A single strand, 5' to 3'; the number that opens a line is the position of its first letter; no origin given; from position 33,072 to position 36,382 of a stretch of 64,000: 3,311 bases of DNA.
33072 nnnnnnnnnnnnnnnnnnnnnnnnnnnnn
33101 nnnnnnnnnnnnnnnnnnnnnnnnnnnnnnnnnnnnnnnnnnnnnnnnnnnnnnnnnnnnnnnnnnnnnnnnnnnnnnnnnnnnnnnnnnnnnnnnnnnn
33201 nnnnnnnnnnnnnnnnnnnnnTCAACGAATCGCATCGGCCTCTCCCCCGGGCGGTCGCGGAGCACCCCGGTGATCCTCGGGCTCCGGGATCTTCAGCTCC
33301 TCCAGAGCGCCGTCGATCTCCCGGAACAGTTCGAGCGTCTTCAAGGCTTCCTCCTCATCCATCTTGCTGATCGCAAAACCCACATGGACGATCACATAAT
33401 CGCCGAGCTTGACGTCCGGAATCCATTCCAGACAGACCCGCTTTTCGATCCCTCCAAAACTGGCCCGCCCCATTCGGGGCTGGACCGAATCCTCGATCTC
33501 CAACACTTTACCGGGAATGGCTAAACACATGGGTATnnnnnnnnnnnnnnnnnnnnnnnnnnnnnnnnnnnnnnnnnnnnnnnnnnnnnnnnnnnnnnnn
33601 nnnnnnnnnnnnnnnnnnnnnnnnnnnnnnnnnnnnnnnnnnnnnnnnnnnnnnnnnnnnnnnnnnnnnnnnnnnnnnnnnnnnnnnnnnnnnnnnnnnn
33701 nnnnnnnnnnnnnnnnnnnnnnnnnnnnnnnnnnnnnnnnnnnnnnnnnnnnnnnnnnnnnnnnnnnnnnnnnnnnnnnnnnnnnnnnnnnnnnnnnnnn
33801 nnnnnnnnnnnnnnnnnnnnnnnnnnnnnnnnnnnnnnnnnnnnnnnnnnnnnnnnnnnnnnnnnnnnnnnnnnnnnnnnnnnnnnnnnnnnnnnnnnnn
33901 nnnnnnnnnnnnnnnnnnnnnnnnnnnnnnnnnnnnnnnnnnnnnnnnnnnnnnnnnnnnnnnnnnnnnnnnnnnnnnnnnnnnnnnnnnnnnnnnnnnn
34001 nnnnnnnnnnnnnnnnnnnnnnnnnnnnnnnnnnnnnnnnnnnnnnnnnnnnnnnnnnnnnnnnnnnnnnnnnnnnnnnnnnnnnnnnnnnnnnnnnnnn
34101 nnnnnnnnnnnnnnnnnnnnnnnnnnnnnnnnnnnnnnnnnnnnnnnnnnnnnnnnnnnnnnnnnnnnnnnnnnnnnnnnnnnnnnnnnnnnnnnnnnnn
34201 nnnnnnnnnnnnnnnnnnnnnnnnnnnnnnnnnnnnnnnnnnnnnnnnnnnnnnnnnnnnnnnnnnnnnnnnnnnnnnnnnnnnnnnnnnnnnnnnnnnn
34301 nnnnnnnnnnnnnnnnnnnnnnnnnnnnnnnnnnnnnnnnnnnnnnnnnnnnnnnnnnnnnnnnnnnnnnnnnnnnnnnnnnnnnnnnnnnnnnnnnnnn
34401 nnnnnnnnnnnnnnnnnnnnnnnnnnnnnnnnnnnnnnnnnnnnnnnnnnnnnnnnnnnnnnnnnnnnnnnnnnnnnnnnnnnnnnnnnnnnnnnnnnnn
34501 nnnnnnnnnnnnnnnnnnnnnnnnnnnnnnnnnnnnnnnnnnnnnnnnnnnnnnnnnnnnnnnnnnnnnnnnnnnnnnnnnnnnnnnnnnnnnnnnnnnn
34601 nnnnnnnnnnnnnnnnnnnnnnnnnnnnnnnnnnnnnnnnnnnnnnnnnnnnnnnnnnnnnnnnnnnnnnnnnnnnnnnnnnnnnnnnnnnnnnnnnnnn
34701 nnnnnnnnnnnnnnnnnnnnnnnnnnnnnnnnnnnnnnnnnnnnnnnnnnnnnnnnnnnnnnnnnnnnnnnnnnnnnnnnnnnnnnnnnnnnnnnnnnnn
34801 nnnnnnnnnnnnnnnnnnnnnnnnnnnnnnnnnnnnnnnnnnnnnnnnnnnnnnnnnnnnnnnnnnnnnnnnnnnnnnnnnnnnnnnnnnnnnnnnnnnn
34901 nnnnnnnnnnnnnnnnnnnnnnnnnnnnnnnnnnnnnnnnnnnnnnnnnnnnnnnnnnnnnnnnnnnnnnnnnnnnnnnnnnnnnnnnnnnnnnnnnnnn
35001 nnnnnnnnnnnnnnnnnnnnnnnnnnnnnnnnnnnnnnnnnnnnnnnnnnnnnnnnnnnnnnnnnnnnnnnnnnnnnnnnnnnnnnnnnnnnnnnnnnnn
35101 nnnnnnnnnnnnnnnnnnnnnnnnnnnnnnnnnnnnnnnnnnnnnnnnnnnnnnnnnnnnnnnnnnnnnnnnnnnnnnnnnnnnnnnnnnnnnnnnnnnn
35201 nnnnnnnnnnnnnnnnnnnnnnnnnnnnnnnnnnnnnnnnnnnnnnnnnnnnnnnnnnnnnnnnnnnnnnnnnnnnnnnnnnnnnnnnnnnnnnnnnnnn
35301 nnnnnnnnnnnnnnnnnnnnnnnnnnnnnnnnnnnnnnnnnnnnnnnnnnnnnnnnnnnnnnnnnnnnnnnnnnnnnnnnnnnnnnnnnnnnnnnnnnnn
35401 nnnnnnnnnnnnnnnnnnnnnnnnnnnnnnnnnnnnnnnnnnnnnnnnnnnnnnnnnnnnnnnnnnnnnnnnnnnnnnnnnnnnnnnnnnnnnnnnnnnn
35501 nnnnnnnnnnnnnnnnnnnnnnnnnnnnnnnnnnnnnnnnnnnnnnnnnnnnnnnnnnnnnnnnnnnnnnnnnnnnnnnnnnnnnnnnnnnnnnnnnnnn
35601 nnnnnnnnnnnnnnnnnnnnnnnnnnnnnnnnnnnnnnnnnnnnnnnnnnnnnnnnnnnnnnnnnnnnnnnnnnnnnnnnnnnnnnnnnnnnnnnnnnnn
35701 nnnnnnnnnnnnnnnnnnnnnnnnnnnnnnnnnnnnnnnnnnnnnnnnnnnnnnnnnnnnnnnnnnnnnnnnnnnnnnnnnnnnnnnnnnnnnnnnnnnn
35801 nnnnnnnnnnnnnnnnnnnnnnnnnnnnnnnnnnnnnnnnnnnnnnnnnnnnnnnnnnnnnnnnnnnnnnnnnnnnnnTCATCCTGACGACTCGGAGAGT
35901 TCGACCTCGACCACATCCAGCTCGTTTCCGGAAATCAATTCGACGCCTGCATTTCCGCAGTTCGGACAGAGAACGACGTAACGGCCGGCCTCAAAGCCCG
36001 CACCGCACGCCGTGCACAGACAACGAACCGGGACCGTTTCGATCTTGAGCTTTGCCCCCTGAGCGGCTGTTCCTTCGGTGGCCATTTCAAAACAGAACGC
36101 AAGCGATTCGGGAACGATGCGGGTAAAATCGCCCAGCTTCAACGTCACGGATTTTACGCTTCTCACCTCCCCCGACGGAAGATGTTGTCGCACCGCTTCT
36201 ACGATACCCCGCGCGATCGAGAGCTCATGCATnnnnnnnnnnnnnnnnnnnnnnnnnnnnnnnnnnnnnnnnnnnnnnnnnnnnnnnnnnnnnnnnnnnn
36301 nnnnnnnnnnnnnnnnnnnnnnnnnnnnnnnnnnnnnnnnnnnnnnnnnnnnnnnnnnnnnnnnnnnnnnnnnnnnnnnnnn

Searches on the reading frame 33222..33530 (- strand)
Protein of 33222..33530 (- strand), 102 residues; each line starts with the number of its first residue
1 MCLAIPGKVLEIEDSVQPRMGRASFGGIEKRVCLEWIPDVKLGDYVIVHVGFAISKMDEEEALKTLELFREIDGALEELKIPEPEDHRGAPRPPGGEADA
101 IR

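Call 44: search_protein_families(library=pfam, proteins=[window:33222-33530:-], max_evalue=0.00001)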
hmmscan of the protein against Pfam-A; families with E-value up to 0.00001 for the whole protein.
window:33222-33530:- (102 aa): 1 family
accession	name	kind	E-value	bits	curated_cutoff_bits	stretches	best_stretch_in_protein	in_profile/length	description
PF01455.23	HupF_HypC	-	9.6e-28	96.6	28.5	1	1-69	1-65/65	HupF/HypC family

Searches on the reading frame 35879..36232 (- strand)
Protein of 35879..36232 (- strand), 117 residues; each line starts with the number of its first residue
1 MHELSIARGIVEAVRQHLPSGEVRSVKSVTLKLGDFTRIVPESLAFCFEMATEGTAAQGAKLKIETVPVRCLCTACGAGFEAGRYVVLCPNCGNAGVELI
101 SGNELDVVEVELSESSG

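Call 5: search_protein_families(library=pfam, proteins=[window:35879-36232:-])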
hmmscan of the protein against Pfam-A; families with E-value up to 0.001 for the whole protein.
window:35879-36232:- (117 aa): 1 family
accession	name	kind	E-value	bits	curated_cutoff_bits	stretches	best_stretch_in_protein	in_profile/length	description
PF01155.25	HypA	-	2.7e-33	114.8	28.9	1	1-111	1-111/112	Hydrogenase/urease nickel incorporation, metallochaperone, hypA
